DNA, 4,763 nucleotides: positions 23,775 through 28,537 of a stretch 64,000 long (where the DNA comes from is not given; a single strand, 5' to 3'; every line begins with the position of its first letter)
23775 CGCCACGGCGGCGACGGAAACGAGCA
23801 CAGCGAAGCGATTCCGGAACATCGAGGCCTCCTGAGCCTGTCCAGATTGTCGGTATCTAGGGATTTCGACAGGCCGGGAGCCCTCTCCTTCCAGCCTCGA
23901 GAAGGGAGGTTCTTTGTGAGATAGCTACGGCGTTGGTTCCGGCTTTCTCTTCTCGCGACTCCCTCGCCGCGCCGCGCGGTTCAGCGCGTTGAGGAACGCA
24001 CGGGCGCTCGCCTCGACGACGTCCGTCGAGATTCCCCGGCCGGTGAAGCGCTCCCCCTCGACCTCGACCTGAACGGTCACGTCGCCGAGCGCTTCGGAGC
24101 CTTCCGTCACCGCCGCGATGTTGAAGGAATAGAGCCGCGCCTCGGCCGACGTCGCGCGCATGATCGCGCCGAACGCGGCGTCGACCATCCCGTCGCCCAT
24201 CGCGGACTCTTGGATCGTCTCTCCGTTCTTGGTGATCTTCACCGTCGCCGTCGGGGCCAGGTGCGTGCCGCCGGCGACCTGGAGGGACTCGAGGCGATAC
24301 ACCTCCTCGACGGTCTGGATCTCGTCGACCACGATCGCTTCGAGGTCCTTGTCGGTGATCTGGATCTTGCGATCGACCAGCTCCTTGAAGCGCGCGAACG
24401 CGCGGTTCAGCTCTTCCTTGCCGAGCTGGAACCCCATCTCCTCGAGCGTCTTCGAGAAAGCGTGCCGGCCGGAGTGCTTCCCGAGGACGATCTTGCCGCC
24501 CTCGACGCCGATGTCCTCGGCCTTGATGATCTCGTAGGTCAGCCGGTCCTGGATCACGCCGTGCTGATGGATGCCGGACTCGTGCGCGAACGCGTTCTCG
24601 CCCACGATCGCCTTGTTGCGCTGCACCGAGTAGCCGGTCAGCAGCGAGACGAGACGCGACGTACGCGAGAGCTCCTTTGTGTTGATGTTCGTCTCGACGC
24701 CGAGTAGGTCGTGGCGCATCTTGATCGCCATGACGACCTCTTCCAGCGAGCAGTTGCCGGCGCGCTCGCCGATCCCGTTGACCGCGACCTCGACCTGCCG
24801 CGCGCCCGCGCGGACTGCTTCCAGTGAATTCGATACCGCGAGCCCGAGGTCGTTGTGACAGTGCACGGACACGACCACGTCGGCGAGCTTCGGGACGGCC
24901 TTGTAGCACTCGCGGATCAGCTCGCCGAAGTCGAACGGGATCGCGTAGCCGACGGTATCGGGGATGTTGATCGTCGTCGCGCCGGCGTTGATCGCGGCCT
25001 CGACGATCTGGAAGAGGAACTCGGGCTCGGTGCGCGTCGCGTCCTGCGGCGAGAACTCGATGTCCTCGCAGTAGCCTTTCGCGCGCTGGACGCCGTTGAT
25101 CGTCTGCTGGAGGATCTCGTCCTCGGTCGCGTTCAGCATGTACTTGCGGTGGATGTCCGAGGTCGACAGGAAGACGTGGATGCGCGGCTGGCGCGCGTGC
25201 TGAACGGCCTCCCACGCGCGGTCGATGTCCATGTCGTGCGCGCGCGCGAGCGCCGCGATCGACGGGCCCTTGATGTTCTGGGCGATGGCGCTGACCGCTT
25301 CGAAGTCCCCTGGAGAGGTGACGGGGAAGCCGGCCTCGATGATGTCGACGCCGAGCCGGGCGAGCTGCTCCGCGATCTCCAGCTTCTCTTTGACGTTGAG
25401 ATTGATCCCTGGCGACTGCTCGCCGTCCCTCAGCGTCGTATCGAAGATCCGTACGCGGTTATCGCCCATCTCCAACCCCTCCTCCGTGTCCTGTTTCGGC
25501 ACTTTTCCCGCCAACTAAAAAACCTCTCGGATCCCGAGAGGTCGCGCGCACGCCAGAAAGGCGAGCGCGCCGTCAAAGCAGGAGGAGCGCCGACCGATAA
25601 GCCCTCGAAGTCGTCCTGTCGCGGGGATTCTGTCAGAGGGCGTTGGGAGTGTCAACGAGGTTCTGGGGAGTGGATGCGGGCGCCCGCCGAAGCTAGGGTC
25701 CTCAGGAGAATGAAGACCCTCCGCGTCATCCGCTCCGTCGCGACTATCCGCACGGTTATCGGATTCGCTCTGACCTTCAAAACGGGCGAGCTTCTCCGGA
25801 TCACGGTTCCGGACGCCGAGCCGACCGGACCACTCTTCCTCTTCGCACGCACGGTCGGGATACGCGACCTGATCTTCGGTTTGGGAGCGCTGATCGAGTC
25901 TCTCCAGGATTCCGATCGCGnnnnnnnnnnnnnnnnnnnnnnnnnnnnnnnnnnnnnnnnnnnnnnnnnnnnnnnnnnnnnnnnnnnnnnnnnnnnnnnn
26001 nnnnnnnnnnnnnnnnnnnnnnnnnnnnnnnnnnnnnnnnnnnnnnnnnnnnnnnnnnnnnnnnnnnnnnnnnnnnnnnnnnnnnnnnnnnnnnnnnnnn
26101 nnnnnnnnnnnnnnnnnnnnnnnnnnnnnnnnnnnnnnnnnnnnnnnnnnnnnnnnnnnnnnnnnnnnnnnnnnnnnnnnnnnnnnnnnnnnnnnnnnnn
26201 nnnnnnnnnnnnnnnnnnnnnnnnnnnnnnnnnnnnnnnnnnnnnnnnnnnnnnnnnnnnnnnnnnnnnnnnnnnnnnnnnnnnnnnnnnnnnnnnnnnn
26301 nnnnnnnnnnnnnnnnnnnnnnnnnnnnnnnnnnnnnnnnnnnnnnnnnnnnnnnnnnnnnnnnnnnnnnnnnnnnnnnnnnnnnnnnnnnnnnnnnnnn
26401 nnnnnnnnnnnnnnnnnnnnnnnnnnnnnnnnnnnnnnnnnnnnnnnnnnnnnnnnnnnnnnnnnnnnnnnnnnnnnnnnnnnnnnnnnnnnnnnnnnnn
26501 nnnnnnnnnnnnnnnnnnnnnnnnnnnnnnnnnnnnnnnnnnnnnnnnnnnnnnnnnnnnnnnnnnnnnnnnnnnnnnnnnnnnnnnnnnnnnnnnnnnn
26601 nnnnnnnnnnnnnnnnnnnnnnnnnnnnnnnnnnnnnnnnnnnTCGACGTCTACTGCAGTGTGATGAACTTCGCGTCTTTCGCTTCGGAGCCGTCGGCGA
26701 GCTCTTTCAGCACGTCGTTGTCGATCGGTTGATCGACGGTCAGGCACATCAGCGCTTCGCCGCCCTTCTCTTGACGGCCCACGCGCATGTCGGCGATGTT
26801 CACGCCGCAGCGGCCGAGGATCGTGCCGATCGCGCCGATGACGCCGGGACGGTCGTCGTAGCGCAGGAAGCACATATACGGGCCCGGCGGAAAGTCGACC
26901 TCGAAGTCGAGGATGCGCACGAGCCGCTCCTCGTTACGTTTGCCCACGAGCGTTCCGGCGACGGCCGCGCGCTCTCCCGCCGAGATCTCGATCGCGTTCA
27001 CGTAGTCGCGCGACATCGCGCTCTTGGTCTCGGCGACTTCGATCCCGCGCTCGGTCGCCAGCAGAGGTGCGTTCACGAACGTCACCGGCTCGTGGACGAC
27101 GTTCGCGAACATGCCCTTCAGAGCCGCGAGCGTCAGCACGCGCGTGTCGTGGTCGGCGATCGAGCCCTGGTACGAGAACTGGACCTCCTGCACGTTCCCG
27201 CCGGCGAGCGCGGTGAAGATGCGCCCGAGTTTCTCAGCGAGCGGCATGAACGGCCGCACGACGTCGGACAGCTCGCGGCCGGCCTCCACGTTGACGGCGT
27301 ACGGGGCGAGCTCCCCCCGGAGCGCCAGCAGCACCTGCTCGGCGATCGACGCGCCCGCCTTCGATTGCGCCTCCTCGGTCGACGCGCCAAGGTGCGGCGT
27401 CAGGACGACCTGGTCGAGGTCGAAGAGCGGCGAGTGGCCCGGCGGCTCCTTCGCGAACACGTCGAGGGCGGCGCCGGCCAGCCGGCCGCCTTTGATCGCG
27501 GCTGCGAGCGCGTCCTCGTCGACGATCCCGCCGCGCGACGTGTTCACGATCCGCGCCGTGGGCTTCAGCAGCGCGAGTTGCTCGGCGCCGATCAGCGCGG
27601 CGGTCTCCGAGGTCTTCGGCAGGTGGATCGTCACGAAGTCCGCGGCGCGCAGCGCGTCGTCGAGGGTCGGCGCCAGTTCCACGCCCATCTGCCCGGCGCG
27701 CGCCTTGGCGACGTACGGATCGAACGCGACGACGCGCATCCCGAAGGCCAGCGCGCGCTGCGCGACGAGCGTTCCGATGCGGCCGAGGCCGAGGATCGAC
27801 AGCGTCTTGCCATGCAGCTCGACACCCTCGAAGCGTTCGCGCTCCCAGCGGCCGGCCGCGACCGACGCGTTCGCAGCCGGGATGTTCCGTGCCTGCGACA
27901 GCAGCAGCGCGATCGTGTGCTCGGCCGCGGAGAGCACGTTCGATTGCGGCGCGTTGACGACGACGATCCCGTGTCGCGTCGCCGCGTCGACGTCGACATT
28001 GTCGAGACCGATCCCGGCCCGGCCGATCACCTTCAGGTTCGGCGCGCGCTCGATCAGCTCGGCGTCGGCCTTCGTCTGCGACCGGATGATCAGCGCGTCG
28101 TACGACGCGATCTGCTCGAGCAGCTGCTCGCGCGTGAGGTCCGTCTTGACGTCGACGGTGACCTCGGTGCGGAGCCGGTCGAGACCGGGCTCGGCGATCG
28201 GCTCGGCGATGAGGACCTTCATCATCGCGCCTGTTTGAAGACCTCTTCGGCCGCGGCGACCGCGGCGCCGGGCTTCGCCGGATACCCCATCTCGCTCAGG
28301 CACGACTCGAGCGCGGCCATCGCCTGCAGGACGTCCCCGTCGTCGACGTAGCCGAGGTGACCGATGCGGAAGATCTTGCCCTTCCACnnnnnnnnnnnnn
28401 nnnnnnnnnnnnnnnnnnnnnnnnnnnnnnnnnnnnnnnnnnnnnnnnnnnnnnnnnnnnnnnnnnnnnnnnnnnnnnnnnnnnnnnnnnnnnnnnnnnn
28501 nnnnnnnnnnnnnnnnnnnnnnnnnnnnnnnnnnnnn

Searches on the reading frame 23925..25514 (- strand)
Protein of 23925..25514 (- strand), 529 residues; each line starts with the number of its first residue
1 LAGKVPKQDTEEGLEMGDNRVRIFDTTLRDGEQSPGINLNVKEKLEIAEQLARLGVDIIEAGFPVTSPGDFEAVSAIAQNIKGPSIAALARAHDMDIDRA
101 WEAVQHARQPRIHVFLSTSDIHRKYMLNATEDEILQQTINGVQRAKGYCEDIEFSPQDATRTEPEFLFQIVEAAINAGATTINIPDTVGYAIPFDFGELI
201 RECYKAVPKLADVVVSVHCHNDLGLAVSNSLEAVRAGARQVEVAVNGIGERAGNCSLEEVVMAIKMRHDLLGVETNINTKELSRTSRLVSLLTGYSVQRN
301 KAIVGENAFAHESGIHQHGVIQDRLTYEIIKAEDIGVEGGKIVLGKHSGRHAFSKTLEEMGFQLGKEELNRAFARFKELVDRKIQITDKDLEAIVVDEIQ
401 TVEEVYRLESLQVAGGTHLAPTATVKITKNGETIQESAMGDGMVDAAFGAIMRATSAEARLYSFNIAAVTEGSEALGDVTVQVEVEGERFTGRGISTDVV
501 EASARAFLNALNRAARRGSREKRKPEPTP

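Call 57: search_protein_families(library=pfam, proteins=[window:23925-25514:-])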
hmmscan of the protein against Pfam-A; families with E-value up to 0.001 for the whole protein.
window:23925-25514:- (529 aa): 3 families
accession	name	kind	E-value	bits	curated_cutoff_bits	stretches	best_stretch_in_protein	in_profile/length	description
PF00682.25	HMGL-like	-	3.8e-94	315.4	29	1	20-289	1-260/260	HMGL-like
PF08502.15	LeuA_dimer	-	1.5e-35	122.4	24.9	1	385-514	1-130/131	LeuA allosteric (dimerisation) domain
PF22617.1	HCS_D2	-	3.6e-28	98.2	27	1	303-383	1-81/82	Homocitrate synthase post-HMGL domain-like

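Call 80: search_protein_families(library=ncbifam, proteins=[window:23925-25469:-], max_evalue=1e-20)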
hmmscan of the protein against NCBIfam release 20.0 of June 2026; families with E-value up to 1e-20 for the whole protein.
window:23925-25469:- (514 aa): 17 families
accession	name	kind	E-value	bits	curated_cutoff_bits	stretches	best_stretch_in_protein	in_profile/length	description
NF002086.0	PRK00915.1-3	equivalog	6.6e-232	770.5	532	1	3-508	4-510/516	2-isopropylmalate synthase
TIGR00973.1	leuA_bact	equivalog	1.6e-218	726.2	598.7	1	5-497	1-494/494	2-isopropylmalate synthase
NF002087.0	PRK00915.1-4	equivalog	3.2e-209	695.7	729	1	3-507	4-510/516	2-isopropylmalate synthase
NF002088.0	PRK00915.1-5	equivalog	7.6e-197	654.8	697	1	5-507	3-506/514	2-isopropylmalate synthase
NF002084.0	PRK00915.1-1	equivalog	1.3e-188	627.8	748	1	4-506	3-506/523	2-isopropylmalate synthase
NF002085.0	PRK00915.1-2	subfamily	4.4e-151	504.1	517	1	4-500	12-500/504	2-isopropylmalate synthase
NF041069.1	IPMS_Sufob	equivalog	3.7e-130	434.5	600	1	6-384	1-369/371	isopropylmalate synthase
TIGR02090.1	LEU1_arch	subfamily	8.8e-129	429.7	484.75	1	6-380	1-363/363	isopropylmalate/citramalate/homocitrate synthases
TIGR02660.1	nifV_homocitr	equivalog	1.1e-91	307.9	462.9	1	6-379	2-364/365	homocitrate synthase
TIGR02146.1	LysS_fung_arch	equivalog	1e-78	265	413.55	1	8-362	1-343/344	homocitrate synthase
NF042434.1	IPMS_Lepto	equivalog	1.7e-76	257.6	500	1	4-366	4-371/374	2-isopropylmalate synthase LeuA2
TIGR00977.1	citramal_synth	equivalog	8.2e-70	235.6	450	1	6-502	2-519/526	citramalate synthase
NF042433.1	CitmalDyn_Leptosp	equivalog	6e-60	203.3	950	1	4-441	6-442/514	(R)-citramalate synthase CimA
NF002991.1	PRK03739.1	subfamily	3.1e-53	181.3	455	1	11-498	32-550/550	2-isopropylmalate synthase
TIGR00970.1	leuA_yeast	equivalog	2.3e-40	138.7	697.4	1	9-305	30-341/564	2-isopropylmalate synthase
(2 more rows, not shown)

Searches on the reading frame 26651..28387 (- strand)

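Call 57: search_protein_families(library=pfam, proteins=[window:26651-28387:-])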
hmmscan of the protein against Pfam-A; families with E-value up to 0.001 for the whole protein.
window:26651-28387:- (578 aa): 6 families
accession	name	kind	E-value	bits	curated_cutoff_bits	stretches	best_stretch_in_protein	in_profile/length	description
PF02826.25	2-Hacid_dh_C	-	6.9e-59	198.6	25.1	1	159-334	1-178/178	D-isomer specific 2-hydroxyacid dehydrogenase, NAD binding domain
PF00389.36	2-Hacid_dh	-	1.2e-39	135.5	24.6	1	58-366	1-134/134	D-isomer specific 2-hydroxyacid dehydrogenase, catalytic domain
PF19304.4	PGDH_inter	-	1.7e-25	89.9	27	1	377-492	2-118/119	D-3-phosphoglycerate dehydrogenase intervening domain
PF01842.31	ACT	-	1.4e-10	41.2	27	1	506-564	3-62/66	ACT domain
PF22629.2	ACT_AHAS_ss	-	9.7e-06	26.1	27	1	511-559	6-55/67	AHAS small subunit-like ACT domain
PF03446.21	NAD_binding_2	-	9.3e-05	22.9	21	1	196-298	2-107/161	NAD binding domain of 6-phosphogluconate dehydrogenase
